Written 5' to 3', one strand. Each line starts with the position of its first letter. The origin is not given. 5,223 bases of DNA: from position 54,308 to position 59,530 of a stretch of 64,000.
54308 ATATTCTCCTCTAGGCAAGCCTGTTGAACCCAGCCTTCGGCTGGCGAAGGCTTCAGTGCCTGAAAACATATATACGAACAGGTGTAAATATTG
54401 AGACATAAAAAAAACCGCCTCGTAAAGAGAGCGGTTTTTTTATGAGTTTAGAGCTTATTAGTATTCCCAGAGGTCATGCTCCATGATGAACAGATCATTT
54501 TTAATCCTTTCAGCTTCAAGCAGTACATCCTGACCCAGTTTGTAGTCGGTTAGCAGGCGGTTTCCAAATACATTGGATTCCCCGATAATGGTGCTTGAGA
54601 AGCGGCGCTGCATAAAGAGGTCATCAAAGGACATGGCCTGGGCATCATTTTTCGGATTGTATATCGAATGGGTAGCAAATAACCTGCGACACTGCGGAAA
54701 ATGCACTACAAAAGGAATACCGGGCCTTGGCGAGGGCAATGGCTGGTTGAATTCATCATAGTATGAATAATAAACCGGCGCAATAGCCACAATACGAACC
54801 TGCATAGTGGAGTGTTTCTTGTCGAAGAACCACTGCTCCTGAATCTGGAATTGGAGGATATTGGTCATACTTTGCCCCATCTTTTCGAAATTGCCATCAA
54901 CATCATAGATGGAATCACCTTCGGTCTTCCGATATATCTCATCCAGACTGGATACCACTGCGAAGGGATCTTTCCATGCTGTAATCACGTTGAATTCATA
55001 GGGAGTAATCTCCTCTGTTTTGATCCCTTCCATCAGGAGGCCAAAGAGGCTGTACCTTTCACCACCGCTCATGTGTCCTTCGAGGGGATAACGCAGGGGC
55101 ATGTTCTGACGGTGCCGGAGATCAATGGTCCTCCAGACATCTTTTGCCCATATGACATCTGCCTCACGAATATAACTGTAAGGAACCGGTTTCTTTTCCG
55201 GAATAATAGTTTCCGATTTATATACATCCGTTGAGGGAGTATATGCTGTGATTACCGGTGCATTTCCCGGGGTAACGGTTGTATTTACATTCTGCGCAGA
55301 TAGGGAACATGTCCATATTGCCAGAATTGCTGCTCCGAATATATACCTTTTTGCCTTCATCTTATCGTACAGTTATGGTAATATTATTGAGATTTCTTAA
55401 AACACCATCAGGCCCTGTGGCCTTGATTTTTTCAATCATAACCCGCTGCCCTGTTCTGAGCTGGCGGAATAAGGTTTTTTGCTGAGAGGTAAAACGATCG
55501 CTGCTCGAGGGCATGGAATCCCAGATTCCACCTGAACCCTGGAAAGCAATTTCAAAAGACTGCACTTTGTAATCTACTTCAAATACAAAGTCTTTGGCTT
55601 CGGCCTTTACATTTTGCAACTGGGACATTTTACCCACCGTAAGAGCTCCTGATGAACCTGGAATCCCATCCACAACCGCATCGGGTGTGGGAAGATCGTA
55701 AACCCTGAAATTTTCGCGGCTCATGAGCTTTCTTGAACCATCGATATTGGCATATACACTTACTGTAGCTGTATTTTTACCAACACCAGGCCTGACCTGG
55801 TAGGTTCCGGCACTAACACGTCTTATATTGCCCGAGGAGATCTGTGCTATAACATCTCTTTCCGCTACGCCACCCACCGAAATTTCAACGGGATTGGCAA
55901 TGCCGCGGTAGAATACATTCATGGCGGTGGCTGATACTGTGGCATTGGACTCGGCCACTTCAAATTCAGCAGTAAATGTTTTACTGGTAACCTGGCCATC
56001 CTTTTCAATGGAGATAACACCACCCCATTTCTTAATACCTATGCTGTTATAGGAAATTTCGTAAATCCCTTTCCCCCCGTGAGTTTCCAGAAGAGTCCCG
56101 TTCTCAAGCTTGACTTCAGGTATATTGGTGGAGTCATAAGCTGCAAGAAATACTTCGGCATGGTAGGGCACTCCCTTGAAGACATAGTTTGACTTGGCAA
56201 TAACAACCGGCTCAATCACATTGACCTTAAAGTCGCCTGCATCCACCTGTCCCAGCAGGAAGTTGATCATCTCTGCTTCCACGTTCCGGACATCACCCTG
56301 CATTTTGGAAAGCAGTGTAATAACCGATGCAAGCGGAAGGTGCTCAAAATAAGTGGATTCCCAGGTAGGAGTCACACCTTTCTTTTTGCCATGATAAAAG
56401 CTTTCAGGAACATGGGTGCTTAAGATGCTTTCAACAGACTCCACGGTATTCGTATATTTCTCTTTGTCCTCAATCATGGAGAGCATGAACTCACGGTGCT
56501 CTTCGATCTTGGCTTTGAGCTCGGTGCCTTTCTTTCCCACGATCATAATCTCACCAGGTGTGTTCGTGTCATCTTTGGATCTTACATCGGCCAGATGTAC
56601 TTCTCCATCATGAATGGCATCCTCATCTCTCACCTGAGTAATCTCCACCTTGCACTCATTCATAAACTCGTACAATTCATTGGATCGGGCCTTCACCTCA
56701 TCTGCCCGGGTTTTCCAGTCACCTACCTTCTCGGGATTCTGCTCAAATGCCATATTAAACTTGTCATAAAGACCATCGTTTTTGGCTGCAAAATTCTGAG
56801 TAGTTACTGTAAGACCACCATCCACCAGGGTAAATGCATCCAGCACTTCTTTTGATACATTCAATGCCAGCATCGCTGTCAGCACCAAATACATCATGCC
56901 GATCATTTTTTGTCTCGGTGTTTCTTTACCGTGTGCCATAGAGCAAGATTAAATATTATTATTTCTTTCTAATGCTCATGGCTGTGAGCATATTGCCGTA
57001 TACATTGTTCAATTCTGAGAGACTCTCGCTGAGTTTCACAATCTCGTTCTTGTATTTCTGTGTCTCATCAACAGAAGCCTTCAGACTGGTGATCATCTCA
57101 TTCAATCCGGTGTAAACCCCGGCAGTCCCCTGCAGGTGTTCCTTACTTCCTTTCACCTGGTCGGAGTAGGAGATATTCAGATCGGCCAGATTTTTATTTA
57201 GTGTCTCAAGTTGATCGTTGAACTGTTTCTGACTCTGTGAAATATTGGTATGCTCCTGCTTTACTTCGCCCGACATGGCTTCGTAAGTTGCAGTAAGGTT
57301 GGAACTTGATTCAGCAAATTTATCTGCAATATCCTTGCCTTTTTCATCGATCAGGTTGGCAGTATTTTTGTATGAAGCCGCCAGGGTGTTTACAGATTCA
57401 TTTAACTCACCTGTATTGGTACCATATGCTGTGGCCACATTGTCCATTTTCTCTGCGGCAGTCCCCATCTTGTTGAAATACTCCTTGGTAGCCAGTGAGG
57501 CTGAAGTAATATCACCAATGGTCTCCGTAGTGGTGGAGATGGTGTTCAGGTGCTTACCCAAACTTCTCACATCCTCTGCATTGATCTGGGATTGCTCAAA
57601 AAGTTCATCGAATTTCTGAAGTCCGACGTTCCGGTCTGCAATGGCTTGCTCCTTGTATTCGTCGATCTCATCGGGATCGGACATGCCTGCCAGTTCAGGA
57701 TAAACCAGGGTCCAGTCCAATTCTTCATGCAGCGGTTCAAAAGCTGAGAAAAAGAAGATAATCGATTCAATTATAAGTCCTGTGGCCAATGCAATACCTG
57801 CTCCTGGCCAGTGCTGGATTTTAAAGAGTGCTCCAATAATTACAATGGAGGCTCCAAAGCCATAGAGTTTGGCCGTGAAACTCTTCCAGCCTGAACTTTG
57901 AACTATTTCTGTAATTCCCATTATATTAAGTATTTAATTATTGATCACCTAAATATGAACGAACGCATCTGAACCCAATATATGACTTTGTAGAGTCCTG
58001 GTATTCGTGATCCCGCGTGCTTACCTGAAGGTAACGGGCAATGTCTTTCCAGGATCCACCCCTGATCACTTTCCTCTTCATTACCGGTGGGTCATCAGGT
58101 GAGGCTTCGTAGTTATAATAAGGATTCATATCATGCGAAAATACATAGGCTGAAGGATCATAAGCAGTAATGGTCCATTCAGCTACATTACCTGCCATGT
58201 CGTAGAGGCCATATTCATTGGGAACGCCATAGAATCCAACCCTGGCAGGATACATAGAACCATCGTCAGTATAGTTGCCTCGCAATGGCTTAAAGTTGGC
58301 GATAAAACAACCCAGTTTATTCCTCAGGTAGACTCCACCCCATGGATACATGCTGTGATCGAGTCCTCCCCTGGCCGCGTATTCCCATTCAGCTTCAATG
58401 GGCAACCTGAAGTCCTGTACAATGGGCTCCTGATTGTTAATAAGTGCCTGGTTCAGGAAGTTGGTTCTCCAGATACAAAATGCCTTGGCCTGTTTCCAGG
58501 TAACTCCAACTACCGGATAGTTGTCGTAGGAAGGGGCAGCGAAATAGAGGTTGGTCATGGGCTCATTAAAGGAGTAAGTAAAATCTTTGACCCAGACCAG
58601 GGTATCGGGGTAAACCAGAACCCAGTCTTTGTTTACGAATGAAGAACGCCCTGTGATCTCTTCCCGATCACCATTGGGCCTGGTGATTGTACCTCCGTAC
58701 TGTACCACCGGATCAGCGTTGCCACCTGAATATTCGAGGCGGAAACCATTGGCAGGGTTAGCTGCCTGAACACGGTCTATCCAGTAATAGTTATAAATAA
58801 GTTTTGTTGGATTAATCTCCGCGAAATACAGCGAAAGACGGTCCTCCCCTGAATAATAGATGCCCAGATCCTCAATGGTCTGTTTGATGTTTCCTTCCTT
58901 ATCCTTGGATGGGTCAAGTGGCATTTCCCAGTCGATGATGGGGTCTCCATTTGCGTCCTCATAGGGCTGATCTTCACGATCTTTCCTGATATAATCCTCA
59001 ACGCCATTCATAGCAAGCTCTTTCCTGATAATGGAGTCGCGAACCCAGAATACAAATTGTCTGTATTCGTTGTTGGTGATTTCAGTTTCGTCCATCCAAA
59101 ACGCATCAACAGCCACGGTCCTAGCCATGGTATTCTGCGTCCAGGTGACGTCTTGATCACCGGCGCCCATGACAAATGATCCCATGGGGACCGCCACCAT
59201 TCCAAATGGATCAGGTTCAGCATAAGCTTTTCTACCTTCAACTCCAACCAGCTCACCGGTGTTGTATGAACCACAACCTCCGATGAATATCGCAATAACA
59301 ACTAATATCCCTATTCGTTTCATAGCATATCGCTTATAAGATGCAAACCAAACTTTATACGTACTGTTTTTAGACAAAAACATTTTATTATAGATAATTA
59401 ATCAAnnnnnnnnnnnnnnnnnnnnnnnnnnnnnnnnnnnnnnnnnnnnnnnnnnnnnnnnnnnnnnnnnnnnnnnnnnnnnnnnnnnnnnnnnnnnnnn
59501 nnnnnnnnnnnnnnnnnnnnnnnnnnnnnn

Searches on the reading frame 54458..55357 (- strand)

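Call 10: search_protein_families(library=ncbifam, proteins=[window:54458-55357:-], max_evalue=0.00001)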
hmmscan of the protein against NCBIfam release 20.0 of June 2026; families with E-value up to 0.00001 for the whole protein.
window:54458-55357:- (299 aa): 1 family
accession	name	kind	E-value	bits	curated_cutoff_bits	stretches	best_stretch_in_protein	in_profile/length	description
TIGR03523.1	GldN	equivalog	1.1e-52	179.1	85.9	1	33-299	22-280/280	type IX secretion system ring subunit PorN/GldN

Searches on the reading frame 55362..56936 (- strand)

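Call 10: search_protein_families(library=ncbifam, proteins=[window:55362-56936:-], max_evalue=0.00001)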
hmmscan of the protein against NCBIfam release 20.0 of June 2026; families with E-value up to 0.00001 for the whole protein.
window:55362-56936:- (524 aa): 1 family
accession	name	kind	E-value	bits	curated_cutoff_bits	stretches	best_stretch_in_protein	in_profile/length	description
TIGR03517.2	GldM_gliding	equivalog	1.1e-116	390.8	180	1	1-521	2-521/524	type IX secretion system motor protein PorM/GldM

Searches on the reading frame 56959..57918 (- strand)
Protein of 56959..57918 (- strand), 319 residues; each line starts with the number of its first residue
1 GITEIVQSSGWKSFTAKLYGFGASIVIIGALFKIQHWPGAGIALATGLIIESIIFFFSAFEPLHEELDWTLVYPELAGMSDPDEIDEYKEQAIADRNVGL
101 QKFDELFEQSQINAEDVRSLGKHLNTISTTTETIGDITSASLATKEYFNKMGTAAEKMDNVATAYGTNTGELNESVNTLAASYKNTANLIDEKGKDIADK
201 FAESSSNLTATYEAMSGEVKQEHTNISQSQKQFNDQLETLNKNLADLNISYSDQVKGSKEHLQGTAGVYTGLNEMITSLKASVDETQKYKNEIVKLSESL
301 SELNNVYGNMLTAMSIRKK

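Call 10: search_protein_families(library=ncbifam, proteins=[window:56959-57918:-], max_evalue=0.00001)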
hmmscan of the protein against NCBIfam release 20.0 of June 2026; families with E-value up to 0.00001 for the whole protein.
window:56959-57918:- (319 aa): 1 family
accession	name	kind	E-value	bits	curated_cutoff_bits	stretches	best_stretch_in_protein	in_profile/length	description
TIGR03513.1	GldL_gliding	equivalog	7.2e-53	180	68.3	2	13-168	2-152/247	type IX secretion system motor protein PorL/GldL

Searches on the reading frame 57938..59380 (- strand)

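Call 10: search_protein_families(library=ncbifam, proteins=[window:57938-59380:-], max_evalue=0.00001)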
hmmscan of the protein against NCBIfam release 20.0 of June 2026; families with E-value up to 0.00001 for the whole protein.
window:57938-59380:- (480 aa): 8 families
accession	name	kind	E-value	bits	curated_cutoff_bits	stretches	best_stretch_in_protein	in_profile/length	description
TIGR03525.2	GldK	equivalog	1.8e-166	554.5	350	1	28-476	2-407/408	T9SS ring complex lipoprotein PorK/GldK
TIGR03530.1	GldJ_short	equivalog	1.6e-47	162.3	382.9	2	256-478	130-394/396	gliding motility lipoprotein GldJ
TIGR03524.1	GldJ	equivalog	4.2e-46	157.8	458.2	3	256-316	131-189/559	gliding motility lipoprotein GldJ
NF041186.1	SenA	equivalog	3.6e-18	66.1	420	1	287-473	270-381/382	selenoneine synthase SenA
NF051459.1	pyoverdine_PvdO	equivalog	1.3e-15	57.2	500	1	287-475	117-279/280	dihydropyoverdine dehydrogenase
TIGR03440.2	egtB_TIGR03440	equivalog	2.2e-14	53.4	360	1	285-472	271-412/413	ergothioneine biosynthesis protein EgtB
TIGR02171.1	Fb_sc_TIGR02171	subfamily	3.6e-11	41.8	544.35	1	320-474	155-281/912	TIGR02171 family lipoprotein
TIGR04344.1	ovoA_Nterm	equivalog_domain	6.2e-07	28.6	400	0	287-473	295-444/444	5-histidylcysteine sulfoxide synthase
